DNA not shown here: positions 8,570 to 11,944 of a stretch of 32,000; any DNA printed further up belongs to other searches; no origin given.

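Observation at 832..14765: Three-operon locus that uses the same five part-types twice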

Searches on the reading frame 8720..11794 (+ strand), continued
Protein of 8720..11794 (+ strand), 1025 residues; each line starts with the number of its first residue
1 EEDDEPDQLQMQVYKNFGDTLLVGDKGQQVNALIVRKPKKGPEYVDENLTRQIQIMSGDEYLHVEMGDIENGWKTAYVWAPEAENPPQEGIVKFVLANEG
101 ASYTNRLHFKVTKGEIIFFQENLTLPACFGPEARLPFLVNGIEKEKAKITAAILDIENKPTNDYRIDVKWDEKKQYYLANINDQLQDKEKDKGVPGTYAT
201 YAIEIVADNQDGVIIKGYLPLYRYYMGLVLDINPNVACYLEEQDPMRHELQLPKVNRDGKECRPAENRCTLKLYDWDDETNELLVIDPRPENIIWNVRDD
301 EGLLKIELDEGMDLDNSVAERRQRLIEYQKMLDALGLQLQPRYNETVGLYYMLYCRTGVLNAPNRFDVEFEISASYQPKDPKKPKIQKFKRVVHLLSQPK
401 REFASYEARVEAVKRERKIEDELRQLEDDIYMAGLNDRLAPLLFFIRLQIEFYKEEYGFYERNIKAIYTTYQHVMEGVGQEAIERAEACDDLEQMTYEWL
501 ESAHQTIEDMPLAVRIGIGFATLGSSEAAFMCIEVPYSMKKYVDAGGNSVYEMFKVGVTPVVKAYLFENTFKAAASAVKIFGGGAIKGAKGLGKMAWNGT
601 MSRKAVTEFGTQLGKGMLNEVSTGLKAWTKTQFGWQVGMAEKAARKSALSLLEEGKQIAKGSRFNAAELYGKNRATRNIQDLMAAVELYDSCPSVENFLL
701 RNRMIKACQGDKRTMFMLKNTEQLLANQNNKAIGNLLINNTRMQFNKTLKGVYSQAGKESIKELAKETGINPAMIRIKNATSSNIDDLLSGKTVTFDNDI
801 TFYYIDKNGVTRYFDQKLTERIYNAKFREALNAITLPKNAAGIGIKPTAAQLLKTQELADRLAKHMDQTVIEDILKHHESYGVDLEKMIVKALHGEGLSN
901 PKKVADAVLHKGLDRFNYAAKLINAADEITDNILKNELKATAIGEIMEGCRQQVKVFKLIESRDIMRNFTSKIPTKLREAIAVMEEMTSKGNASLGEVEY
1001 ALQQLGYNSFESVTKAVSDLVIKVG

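Call 56: list_cluster_members(proteins=[P0015, P0017, P0020, P0033, P0048, P0104, P0141, P0154, P0062, P0087])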
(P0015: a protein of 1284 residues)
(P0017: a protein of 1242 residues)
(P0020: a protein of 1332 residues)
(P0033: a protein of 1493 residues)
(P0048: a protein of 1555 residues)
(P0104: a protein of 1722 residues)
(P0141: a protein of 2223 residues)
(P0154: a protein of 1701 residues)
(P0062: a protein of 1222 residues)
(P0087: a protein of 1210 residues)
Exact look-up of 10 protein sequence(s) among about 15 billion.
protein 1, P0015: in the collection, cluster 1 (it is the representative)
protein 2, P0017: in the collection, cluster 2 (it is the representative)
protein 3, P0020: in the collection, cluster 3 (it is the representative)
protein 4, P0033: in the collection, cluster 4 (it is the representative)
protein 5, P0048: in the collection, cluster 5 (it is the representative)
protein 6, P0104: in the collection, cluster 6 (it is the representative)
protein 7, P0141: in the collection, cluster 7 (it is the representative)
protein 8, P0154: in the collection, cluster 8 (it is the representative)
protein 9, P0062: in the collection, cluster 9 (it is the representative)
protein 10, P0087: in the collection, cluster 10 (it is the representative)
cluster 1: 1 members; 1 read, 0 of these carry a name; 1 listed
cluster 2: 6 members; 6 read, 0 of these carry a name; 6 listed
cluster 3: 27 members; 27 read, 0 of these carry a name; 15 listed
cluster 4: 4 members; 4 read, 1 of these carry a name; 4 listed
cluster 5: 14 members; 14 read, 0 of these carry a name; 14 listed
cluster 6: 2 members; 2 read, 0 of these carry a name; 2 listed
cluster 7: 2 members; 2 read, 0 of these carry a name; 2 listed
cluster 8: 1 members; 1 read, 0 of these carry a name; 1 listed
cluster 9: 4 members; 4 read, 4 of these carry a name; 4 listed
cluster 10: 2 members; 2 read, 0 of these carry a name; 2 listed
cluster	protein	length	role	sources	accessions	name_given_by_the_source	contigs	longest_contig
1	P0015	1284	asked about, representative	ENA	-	-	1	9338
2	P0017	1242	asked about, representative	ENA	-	-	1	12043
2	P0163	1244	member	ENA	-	-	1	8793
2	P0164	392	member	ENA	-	-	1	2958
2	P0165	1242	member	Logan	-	-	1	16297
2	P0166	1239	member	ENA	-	-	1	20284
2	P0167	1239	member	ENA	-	-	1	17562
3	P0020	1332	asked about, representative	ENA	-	-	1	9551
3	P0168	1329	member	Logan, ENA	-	-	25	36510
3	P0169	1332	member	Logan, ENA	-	-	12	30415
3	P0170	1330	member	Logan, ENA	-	-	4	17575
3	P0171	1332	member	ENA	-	-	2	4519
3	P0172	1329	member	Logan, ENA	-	-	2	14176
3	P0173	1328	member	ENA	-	-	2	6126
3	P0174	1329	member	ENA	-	-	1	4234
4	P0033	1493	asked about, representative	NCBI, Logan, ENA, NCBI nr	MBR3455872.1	MAG: hypothetical protein IKH26_11145 [Bacteroidaceae bacterium] | hypothetical protein [Bacteroidaceae bacterium]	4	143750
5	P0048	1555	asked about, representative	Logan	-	-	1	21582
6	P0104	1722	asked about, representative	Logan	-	-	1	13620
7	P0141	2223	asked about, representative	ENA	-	-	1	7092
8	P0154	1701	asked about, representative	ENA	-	-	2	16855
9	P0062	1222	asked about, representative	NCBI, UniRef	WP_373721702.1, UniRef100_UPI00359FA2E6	hypothetical protein [Bacteroides heparinolyticus] | hypothetical protein n=1 Tax=Prevotella heparinolytica TaxID=28113 RepID=UPI00359FA2E6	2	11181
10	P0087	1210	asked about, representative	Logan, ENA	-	-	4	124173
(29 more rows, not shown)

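Call 57: search_solved_structures(query=A2, max_evalue=10)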
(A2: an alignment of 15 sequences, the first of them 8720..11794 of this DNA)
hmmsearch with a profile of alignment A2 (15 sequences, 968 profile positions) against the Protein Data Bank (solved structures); distinct sequences matched with E-value up to 10: 5.
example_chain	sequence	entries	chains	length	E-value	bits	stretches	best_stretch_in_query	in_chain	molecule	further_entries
7uhb_K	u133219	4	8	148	0.15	13.3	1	596-672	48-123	Multivalent miniprotein inhibitor AHB2-2GS-SB175 | Pan-variant miniprotein TRI2-2 | TRI2-2 minibinder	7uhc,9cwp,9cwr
1rtr_A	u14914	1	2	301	0.34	12.1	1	194-249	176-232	geranyltranstransferase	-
8x5p_A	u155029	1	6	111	0.4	11.8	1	872-963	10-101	Spike protein S2,EK1 peptide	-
9r1n_A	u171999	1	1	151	1.2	10.3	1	542-643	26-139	sc-apCC-4-DPH-2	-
8rz0_A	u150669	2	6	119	1.4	10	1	547-654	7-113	RH5-34EM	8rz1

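Call 63: find_encoding_contigs(protein=P0033, flank=10000, max_places=1)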
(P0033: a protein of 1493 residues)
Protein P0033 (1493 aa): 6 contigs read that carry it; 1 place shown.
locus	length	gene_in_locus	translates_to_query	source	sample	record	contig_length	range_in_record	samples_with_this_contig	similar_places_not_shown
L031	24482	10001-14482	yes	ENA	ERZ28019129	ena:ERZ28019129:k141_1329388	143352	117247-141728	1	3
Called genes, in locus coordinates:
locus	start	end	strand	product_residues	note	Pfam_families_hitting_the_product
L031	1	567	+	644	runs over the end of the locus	PF14849:YidC_periplas, PF02096:60KD_IMP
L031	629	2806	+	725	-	PF00930:DPPIV_N (faint), PF26549:Tricorn_N (weak), PF26549:Tricorn_N (weak), PF07676:PD40 (weak), PF26550:Tricorn_2nd (weak), PF00561:Abhydrolase_1 (weak), PF00326:Peptidase_S9, PF01738:DLH, +2 more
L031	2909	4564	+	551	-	PF07690:MFS_1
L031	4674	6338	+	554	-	PF00083:Sugar_tr (faint), PF07690:MFS_1, PF00854:PTR2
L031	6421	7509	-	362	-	PF00709:Adenylsucc_synt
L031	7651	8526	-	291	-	-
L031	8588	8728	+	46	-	-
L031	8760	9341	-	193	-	-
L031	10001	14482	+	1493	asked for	-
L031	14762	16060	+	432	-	PF13519:VWA_2 (weak)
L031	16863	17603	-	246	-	PF00881:Nitroreductase, PF14512:TM1586_NiRdase (faint)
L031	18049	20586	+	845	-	PF00317:Ribonuc_red_lgN, PF02867:Ribonuc_red_lgC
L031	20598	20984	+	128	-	PF02152:FolB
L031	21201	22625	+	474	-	PF00083:Sugar_tr (weak), PF07690:MFS_1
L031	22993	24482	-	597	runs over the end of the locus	-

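Call 64: find_encoding_contigs(protein=P0087, flank=10000, max_places=1)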
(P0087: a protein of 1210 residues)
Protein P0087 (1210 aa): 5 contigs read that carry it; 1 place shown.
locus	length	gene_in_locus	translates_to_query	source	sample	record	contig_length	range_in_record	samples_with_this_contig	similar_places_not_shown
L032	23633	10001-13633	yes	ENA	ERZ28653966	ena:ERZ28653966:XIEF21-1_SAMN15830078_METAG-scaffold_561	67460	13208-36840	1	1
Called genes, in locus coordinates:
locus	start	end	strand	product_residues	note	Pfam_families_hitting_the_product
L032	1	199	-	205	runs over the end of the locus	PF03806:ABG_transport (weak)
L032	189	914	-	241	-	PF00072:Response_reg, PF19355:DUF5932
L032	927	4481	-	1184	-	PF17139:DUF5112, PF13424:TPR_12 (weak), PF17140:DUF5113, PF02518:HATPase_c, PF17140:DUF5113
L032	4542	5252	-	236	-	PF01081:Aldolase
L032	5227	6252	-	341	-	PF00294:PfkB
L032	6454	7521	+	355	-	PF00356:LacI, PF00532:Peripla_BP_1, PF13407:Peripla_BP_4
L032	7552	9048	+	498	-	PF08666:SAF (weak), PF04295:GD_AH_second, PF20629:GD_AH_C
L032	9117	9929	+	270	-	PF14907:NTP_transf_5 (faint)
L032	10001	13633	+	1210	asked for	-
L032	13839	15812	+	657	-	-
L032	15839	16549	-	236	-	PF00226:DnaJ, PF01556:DnaJ_C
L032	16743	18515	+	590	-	PF21710:Spt6_S1 (faint), PF00575:S1, PF23459:S1_RRP5 (faint), PF00575:S1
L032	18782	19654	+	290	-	PF00140:Sigma70_r1_2, PF04542:Sigma70_r2, PF04539:Sigma70_r3, PF04545:Sigma70_r4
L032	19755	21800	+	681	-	PF18939:DUF5686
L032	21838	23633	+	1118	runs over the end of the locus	PF00580:UvrD-helicase, PF13245:AAA_19 (weak), PF13361:UvrD_C, PF13538:UvrD_C_2 (faint), PF12705:PDDEXK_1 (weak)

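Call 67: search_protein_families(library=pfam, proteins=[L020:8355-9215:+, L022:10966-11577:+, L025:2005-2637:+, L024:5378-5764:+, L016:8612-9196:+, L031:7651-8526:-, L031:8760-9341:-, L031:14762-16060:+, L032:9117-9929:+, L032:13839-15812:+], max_evalue=0.01)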
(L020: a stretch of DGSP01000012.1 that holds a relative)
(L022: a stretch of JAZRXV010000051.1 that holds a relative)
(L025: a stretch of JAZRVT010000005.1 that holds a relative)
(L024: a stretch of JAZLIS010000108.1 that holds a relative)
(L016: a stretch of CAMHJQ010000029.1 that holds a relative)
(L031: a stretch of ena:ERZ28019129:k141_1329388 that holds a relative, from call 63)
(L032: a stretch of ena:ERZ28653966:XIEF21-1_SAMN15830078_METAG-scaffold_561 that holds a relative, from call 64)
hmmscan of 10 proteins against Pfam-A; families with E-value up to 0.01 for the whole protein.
L020:8355-9215:+ (286 aa): 1 family
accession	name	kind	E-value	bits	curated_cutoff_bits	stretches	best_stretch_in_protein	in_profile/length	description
PF03781.23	FGE-sulfatase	-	3.3e-37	129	23.3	1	92-282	34-254/255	Sulfatase-modifying factor enzyme 1-like domain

L022:10966-11577:+ (203 aa): 1 family
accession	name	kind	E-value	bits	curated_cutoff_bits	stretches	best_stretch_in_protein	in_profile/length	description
PF01327.26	Pep_deformylase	-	5.6e-35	120.7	22.8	1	45-202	3-149/156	Polypeptide deformylase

L025:2005-2637:+ (210 aa): 1 family
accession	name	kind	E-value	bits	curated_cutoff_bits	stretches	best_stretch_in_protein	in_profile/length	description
PF01327.26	Pep_deformylase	-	2.8e-34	118.4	22.8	1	53-209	4-149/156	Polypeptide deformylase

L024:5378-5764:+ (128 aa): 0 families

L016:8612-9196:+ (194 aa): 1 family
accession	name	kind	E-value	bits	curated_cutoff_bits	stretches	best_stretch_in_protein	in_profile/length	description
PF05656.20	DUF805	-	3e-17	63.5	25.7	1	26-186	2-110/111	Protein of unknown function (DUF805)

L031:7651-8526:- (291 aa): 0 families

L031:8760-9341:- (193 aa): 0 families

L031:14762-16060:+ (432 aa): 1 family
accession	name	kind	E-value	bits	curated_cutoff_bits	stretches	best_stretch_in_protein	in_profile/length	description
PF13519.12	VWA_2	-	1.6e-06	29.1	27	1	85-198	2-106/107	von Willebrand factor type A domain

L032:9117-9929:+ (270 aa): 1 family
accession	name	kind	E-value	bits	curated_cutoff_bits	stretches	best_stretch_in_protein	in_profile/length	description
PF14907.12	NTP_transf_5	-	3.8e-07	30.4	31.2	1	28-80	2-54/249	Uncharacterised nucleotidyltransferase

L032:13839-15812:+ (657 aa): 4 families
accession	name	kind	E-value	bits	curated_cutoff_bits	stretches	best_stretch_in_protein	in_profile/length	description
PF12773.13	DZR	-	3.2e-06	27.6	27.3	1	6-51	1-44/45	Double zinc ribbon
PF13248.11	Zn_ribbon_3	-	5.5e-06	26.1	27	1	3-25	2-24/26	zinc-ribbon domain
PF13240.11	Zn_Ribbon_1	-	0.00034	20.8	25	1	5-24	1-20/23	zinc-ribbon domain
PF12172.15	zf-ChsH2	-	0.0019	18.4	23.2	0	33-53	13-33/37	ChsH2, rubredoxin-like zinc ribbon domain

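Call 97: find_related_loci(query=A2, collection=viral_contigs, flank=8000)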
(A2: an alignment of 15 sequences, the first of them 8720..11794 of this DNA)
Query A2 (1025 aa) in viral_contigs; peptide patterns used: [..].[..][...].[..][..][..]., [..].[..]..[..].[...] (x = any residue, [..] = any of these).
66 stretches matched a pattern, but none encodes a relative of the query by tblastn (E <= 1e-3).

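Call 98: search_dna_similar(query=window:8720-11794:+, collection=plasmids, mode=protein, max_evalue=0.001, max_rows=10)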
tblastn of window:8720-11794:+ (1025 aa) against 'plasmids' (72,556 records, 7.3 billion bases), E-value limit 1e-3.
No match.

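Call 99: search_dna_similar(query=window:8720-11794:+, collection=phages, mode=protein, max_evalue=0.001, max_rows=10)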
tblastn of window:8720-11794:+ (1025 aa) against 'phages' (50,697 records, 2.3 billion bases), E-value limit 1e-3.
No match.
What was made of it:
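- On Mobile element, prophage or plasmid cargo: There were no relatives in IMG/VR, PLSDB or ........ (calls 97-99).
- The family is absent from phage, viral and plasmid collections (calls 97-99).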
